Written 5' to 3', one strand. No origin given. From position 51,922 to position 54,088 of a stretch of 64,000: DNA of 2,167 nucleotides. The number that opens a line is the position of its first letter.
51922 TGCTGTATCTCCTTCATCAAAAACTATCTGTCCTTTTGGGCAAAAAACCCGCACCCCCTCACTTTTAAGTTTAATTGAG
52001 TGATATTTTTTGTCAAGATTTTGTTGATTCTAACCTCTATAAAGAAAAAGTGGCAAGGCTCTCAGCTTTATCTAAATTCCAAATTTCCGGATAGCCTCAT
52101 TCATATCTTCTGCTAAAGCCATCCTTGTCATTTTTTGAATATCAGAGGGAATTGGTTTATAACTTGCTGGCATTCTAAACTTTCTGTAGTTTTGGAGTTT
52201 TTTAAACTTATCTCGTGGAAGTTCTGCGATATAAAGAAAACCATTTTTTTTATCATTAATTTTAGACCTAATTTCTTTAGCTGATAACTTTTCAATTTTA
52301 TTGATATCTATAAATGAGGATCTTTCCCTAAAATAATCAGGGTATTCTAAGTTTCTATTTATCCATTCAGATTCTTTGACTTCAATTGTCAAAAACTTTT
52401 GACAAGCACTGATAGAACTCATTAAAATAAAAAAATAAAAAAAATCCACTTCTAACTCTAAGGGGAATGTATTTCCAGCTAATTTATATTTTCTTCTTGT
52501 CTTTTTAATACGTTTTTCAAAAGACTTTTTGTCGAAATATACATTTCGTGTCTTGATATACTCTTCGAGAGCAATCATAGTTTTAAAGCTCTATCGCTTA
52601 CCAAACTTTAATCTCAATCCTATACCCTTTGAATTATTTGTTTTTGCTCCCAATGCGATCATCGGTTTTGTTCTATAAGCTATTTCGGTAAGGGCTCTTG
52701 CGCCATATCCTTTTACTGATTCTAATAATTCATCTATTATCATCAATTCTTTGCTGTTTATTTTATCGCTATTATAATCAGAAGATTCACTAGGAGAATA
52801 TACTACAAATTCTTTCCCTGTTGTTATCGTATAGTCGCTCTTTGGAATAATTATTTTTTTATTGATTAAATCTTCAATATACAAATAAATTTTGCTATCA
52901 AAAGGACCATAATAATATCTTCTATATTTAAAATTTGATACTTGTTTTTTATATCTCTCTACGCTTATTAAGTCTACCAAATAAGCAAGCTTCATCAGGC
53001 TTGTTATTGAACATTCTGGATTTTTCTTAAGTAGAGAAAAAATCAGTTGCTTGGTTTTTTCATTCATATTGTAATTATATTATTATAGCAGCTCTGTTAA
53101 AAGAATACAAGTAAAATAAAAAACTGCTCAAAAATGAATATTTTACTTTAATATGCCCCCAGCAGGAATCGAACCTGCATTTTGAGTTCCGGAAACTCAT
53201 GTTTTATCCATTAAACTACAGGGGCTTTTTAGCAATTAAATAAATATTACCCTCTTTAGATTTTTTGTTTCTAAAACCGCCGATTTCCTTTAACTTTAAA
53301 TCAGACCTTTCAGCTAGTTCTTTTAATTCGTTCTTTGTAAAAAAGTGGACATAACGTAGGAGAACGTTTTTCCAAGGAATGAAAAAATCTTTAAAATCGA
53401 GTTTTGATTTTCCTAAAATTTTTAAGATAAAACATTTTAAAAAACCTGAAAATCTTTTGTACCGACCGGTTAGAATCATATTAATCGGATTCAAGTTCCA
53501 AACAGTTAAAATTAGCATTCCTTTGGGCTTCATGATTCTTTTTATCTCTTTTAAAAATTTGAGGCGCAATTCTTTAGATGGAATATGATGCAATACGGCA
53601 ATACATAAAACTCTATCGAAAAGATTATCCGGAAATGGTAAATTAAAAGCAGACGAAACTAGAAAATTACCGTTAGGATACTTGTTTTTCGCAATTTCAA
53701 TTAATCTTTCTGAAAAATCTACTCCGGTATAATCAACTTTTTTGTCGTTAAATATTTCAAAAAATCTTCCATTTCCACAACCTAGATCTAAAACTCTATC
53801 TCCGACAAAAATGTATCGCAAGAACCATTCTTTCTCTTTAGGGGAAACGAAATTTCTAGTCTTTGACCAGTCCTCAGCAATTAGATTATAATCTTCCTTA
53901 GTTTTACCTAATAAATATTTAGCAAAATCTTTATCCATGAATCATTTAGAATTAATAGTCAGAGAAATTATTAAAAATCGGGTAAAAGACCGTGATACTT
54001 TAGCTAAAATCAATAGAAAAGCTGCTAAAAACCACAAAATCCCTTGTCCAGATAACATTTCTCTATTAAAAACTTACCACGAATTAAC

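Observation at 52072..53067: AT-rich two-gene module next to tRNA-Pro: Panacea (DUF4065) protein plus an unknown 168-aa partner, a candidate new PanAT-type toxin-antitoxin/defence pair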

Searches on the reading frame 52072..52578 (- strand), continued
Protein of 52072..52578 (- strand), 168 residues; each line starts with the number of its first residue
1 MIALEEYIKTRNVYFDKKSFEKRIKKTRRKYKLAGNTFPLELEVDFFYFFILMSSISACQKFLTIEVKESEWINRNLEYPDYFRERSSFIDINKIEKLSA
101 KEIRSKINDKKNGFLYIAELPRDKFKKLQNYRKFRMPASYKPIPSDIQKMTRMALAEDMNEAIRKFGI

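Call 53: find_related_loci(query=A5, collection=viral_contigs, flank=4000)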
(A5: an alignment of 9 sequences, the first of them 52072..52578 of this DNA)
Query A5 (168 aa) in viral_contigs; peptide patterns used: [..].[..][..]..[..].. (x = any residue, [..] = any of these).
63 stretches matched a pattern, but none encodes a relative of the query by tblastn (E <= 1e-3).

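Call 55: find_encoding_contigs(protein=P0154, flank=3000, max_places=2)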
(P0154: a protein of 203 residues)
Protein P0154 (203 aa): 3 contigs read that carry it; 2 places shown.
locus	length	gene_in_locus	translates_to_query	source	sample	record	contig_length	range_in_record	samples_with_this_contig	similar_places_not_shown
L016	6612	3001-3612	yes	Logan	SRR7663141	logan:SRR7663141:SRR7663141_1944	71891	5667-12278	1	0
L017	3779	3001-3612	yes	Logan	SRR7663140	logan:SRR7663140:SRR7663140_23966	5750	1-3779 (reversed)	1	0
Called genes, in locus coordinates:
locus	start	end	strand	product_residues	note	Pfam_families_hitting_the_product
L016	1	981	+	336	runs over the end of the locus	-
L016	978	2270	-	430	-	PF00395:SLH, PF00565:SNase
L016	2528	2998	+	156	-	PF13274:SocA_Panacea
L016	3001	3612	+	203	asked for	-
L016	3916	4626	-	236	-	PF01863:YgjP-like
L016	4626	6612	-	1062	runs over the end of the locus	PF04313:HSDR_N, PF04851:ResIII, PF18766:SWI2_SNF2, PF22679:T1R_D3-like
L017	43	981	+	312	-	-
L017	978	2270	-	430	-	PF00395:SLH, PF00565:SNase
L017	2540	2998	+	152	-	PF13274:SocA_Panacea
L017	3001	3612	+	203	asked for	-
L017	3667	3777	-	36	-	?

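Call 56: find_encoding_contigs(protein=P0100, flank=3000, max_places=2)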
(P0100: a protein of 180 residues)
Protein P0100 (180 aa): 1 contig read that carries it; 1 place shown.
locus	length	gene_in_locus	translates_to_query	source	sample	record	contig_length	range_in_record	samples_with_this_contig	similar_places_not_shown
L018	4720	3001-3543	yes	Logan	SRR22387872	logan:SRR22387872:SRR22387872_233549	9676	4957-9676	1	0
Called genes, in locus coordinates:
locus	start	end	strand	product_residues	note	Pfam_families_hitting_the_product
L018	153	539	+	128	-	PF03592:Terminase_2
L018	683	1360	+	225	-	-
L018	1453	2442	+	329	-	PF00589:Phage_integrase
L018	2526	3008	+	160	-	PF13274:SocA_Panacea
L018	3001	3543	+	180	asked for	-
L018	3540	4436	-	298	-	PF00589:Phage_integrase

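Call 57: find_encoding_contigs(protein=P0060, flank=3000, max_places=2)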
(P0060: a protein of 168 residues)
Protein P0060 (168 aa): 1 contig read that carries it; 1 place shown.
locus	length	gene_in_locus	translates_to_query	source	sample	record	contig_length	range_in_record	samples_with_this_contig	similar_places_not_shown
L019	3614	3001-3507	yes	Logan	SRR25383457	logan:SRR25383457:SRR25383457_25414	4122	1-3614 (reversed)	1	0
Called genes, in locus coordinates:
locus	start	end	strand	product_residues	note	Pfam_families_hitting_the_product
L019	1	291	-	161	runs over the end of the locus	PF22016:DUF6933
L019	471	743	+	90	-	PF00216:Bac_DNA_binding, PF18291:HU-HIG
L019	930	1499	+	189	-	-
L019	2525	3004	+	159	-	PF13274:SocA_Panacea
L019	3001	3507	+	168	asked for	-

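Call 58: find_encoding_contigs(protein=P0130, flank=3000, max_places=2)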
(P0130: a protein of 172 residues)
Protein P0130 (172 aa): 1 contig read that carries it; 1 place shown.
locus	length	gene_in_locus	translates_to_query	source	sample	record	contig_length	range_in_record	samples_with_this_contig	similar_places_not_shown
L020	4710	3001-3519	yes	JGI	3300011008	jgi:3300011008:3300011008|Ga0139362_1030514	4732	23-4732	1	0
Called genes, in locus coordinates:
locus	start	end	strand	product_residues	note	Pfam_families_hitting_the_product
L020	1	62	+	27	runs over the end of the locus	?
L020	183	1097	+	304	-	PF00239:Resolvase, PF07508:Recombinase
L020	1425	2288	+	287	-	-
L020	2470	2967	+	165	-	PF13274:SocA_Panacea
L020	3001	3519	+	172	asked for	-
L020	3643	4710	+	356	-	?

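Call 63: list_cluster_members(proteins=[P0001, P0006, P0010, P0020, P0040, P0060, P0080, P0100, P0130, P0154])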
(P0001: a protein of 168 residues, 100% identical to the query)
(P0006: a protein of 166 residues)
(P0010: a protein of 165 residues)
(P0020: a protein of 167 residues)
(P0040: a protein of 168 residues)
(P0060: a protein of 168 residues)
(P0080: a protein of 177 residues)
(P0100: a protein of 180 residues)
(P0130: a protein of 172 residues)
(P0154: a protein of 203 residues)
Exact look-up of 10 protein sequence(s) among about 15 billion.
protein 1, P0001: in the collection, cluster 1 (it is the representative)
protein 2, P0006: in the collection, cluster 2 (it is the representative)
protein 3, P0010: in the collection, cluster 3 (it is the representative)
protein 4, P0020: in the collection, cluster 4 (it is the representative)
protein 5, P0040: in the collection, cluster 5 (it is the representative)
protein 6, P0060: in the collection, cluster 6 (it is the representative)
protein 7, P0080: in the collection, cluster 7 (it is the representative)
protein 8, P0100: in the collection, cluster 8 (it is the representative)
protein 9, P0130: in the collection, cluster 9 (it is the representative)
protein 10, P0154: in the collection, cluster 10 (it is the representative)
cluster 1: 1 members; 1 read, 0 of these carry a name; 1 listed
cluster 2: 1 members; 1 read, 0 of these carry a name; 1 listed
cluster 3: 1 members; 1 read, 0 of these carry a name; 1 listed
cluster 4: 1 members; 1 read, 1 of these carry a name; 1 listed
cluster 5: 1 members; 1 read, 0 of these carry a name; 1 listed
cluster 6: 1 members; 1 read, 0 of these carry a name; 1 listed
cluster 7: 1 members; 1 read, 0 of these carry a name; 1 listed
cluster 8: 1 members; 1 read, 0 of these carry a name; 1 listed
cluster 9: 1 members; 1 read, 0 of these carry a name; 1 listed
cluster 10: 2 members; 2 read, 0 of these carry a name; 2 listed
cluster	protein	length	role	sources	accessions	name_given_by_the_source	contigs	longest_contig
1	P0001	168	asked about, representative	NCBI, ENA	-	-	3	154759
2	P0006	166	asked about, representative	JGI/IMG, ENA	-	-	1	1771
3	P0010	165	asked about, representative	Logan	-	-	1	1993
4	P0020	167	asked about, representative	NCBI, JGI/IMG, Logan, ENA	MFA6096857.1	MAG: hypothetical protein WC788_04485 [Candidatus Paceibacterota bacterium] | hypothetical protein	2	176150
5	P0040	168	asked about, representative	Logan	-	-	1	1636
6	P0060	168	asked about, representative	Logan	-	-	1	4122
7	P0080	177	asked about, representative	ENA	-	-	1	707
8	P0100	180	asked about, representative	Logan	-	-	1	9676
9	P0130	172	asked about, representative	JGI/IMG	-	-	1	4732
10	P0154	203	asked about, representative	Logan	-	-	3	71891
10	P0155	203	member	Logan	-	-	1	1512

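Call 79: search_protein_families(library=ncbifam, proteins=[window:52072-52578:-, P0002, P0020, P0060, P0100, P0130, P0154], max_evalue=0.1)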
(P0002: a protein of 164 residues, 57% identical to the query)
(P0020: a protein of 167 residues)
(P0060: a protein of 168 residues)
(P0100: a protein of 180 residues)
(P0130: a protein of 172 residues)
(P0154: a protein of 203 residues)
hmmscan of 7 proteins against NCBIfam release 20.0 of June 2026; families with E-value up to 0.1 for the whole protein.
window:52072-52578:- (168 aa): 1 family
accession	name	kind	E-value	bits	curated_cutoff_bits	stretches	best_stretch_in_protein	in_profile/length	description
NF009090.0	PRK12426.1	equivalog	0.08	12.6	226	0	63-107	56-102/185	elongation factor P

P0002 (164 aa): 0 families

P0020 (167 aa): 0 families

P0060 (168 aa): 0 families

P0100 (180 aa): 0 families

P0130 (172 aa): 1 family
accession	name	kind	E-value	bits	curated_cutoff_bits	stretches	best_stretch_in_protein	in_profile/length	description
TIGR01870.1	cas_TM1810_Csm2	hypoth_equivalog_domain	0.037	14.9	30.6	0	44-118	2-79/96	type III-A CRISPR-associated protein Csm2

P0154 (203 aa): 0 families

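Call 83: search_dna_similar(query=window:52072-52578:-, collection=phages, mode=protein, max_evalue=0.01)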
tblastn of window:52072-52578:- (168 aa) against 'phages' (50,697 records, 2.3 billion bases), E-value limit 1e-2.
No match.
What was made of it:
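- No phage-related evidence exists for this family: there were no hits in IMG/VR or GenBank phages (calls 53, 83).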

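Call 84: search_dna_similar(query=window:52072-52578:-, collection=plasmids, mode=protein, max_evalue=0.01)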
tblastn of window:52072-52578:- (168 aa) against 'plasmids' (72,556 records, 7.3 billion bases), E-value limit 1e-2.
No match.
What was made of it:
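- Tried and rejected: tblastn of the partner against GenBank phages and PLSDB plasmids found no match (calls 83, 84).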

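Call 88: list_cluster_members(proteins=[P0008, P0012, P0014, P0016, P0025, P0030, P0050, P0070, P0090, P0110])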
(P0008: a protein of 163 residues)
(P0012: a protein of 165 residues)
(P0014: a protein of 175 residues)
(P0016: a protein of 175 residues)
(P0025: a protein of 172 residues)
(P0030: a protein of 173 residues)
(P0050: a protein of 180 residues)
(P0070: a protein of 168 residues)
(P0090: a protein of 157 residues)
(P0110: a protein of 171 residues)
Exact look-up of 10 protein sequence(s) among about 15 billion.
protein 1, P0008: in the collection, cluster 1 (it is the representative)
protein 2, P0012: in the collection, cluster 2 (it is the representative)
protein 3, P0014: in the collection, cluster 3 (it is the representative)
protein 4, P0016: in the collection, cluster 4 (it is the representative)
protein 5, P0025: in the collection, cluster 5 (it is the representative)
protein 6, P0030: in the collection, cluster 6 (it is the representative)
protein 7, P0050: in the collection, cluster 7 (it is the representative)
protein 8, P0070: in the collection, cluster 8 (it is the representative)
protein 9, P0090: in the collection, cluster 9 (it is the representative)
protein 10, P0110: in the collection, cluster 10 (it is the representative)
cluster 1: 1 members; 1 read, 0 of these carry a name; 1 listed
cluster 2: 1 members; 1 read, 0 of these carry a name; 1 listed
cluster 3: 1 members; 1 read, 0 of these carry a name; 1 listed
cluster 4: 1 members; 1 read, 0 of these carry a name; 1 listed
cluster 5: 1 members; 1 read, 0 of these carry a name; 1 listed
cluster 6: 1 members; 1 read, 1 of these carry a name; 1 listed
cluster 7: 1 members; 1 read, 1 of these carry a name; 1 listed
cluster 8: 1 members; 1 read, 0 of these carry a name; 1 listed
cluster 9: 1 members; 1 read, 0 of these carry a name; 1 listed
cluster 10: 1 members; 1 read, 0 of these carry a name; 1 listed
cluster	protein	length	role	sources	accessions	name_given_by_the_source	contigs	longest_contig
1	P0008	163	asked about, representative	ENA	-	-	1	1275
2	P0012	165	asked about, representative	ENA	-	-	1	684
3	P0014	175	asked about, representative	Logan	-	-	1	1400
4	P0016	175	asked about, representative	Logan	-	-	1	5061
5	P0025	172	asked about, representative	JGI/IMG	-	-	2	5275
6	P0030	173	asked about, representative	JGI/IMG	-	hypothetical protein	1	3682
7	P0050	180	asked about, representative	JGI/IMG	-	hypothetical protein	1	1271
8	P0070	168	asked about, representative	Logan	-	-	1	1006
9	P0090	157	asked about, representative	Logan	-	-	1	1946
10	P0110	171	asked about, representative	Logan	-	-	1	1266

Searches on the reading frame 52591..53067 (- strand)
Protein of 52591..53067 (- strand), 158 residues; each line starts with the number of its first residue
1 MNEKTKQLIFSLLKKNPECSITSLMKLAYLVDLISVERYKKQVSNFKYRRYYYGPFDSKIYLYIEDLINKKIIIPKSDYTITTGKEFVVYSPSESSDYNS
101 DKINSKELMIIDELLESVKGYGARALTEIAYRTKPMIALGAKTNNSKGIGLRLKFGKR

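Call 4: search_protein_families(library=pfam, proteins=[window:52591-53067:-], max_evalue=1)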
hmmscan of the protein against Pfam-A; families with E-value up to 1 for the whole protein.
window:52591-53067:- (158 aa): 2 families
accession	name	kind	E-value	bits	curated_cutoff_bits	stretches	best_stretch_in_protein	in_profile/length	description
PF13274.11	SocA_Panacea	-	1.5e-11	45.7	25.7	1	24-133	1-109/113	Antitoxin SocA-like, Panacea domain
PF02334.22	RTP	-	0.076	13.9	26.7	1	46-98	34-87/113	Replication terminator protein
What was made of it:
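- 52591..53067 (-): panA: a 158-aa standalone Panacea-domain protein with no N-terminal domain, the predicted antitoxin. The Panacea domain spans residues 24-133 (52669..52998). PF13274 at E=1.5e-11, 45.7 bits against a cutoff of 25.7 (call 4).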

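Call 5: search_protein_families(library=padloc, proteins=[window:52591-53067:-], max_evalue=1)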
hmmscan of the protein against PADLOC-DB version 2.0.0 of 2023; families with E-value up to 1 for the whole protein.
window:52591-53067:- (158 aa): 2 families
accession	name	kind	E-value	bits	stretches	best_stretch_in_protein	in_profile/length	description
PDLC04505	PDC-M19A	-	9.3e-05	20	1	6-143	5-126/294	-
PDLC02990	DarG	-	0.00022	18.8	1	12-123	175-275/329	-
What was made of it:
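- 52591..53067 (-): Weak hits to PADLOC PDC-M19A and DarG (call 5).
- PanA weakly matches the PADLOC defence-candidate model PDC-M19A (call 5).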

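Call 20: search_protein_families(library=phrogs, proteins=[window:52591-53067:-], max_evalue=1)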
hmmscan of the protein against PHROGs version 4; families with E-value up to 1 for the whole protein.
window:52591-53067:- (158 aa): 2 families
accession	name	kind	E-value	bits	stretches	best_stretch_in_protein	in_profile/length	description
phrog_1281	-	unknown function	8.7e-10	39.6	1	2-132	7-122/195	-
phrog_14939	-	unknown function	0.00053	20.3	1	6-81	8-79/313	-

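Call 79: search_protein_families(library=ncbifam, proteins=[window:52591-53067:-], max_evalue=0.1)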
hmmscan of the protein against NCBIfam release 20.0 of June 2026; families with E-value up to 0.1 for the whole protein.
window:52591-53067:- (158 aa): 1 family
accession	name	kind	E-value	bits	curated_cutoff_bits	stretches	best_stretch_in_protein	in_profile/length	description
NF048014.1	antitoxin_DarG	equivalog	0.02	14.2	250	1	8-93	176-254/338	type II toxin-antitoxin system antitoxin DNA ADP-ribosyl glycohydrolase DarG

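Call 93: list_cluster_members(proteins=[window:52591-53067:-, window:51227-51790:-, window:53216-53938:-, window:53937-55469:+, window:61639-63978:-, window:59635-61575:-, window:57663-59600:+, window:44092-45810:-, window:49616-50890:-])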
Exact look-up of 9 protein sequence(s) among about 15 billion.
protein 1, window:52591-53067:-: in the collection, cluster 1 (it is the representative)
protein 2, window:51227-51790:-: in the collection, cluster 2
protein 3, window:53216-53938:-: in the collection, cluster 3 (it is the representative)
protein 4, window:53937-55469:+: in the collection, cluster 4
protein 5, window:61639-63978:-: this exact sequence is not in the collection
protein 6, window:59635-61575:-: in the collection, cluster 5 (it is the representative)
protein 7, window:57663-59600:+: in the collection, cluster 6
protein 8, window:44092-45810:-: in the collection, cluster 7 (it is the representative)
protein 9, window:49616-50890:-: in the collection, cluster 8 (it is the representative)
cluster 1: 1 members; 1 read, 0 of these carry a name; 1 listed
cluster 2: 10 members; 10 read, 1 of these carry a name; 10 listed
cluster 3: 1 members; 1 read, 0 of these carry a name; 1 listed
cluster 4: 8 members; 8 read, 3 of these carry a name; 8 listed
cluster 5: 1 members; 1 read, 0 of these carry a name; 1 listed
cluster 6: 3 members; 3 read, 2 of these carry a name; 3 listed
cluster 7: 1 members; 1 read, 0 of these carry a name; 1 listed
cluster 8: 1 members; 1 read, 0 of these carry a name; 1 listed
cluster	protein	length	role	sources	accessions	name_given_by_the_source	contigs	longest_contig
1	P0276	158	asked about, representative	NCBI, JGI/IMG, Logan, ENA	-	-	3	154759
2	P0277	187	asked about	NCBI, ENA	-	-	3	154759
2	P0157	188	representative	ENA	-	-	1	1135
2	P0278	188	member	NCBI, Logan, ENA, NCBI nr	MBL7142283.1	MAG: hypothetical protein ISS83_01265 [Candidatus Pacebacteria bacterium] | hypothetical protein [Candidatus Paceibacterota bacterium]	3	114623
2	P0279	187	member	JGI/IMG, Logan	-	-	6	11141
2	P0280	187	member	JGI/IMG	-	-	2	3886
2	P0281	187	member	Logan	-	-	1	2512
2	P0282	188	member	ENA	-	-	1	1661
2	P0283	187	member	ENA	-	-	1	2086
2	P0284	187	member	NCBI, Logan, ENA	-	-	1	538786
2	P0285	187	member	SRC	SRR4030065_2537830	-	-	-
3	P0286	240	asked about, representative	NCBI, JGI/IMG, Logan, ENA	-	-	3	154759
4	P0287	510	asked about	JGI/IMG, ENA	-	-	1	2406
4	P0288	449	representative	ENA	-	-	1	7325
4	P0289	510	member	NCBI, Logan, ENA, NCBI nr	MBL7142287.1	MAG: tRNA uridine(34) 5-carboxymethylaminomethyl modification radical SAM/GNAT enzyme ... | tRNA uridine(34) 5-carboxymethylaminomethyl modification radical SAM/GNAT enzyme Elp3 ...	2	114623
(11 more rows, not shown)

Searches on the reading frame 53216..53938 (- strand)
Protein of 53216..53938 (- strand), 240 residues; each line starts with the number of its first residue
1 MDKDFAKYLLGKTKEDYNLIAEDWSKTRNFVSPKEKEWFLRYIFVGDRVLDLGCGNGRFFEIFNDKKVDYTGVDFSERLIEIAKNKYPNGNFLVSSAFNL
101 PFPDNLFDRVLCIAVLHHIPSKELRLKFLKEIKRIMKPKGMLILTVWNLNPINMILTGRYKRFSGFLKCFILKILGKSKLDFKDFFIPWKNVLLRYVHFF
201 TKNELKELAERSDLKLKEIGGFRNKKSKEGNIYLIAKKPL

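Call 4: search_protein_families(library=pfam, proteins=[window:53216-53938:-], max_evalue=1)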
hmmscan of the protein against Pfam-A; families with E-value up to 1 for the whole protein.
window:53216-53938:- (240 aa): 18 families
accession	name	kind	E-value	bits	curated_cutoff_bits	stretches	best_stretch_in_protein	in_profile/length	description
PF08241.18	Methyltransf_11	-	8.7e-24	84.4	21.2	1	50-144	1-95/95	Methyltransferase domain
PF13649.12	Methyltransf_25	-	1.9e-21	77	27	1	49-140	1-97/97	Methyltransferase domain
PF13489.12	Methyltransf_23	-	1.3e-19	70.9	27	1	41-216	18-161/164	Methyltransferase domain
PF13847.12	Methyltransf_31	-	1.5e-18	67.3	27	1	46-146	4-111/145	Methyltransferase domain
PF08242.18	Methyltransf_12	-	7.7e-15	55.9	30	1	50-142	1-98/98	Methyltransferase domain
PF01209.24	Ubie_methyltran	-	5.5e-09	36.2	20.1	1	46-178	48-184/233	ubiE/COQ5 methyltransferase family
PF07021.18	MetW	-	1.5e-07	31.7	21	1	39-81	7-50/193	Methionine biosynthesis protein MetW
PF02353.26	CMAS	-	1.4e-05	25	27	1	46-145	63-165/273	Mycolic acid cyclopropane synthetase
PF03141.22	Methyltransf_29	-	0.00012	21.2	23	1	48-146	120-219/506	Putative S-adenosyl-L-methionine-dependent methyltransferase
PF05219.18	DREV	-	0.00092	18.8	26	1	47-161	96-204/265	DREV methyltransferase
PF05175.20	MTS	-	0.0032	17.6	23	1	47-153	33-147/170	Methyltransferase small domain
PF11084.13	DUF2621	-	0.023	15.1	27.7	1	141-188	5-51/139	Protein of unknown function (DUF2621)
PF05724.17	TPMT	-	0.036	14.2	26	0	92-145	101-154/218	Thiopurine S-methyltransferase (TPMT)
PF03848.20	TehB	-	0.065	13.1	20.4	1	48-119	33-108/193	Tellurite resistance protein TehB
PF20922.3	Anamorsin_N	-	0.099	12.8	27.1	1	103-145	48-88/163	Anamorsin, N-terminal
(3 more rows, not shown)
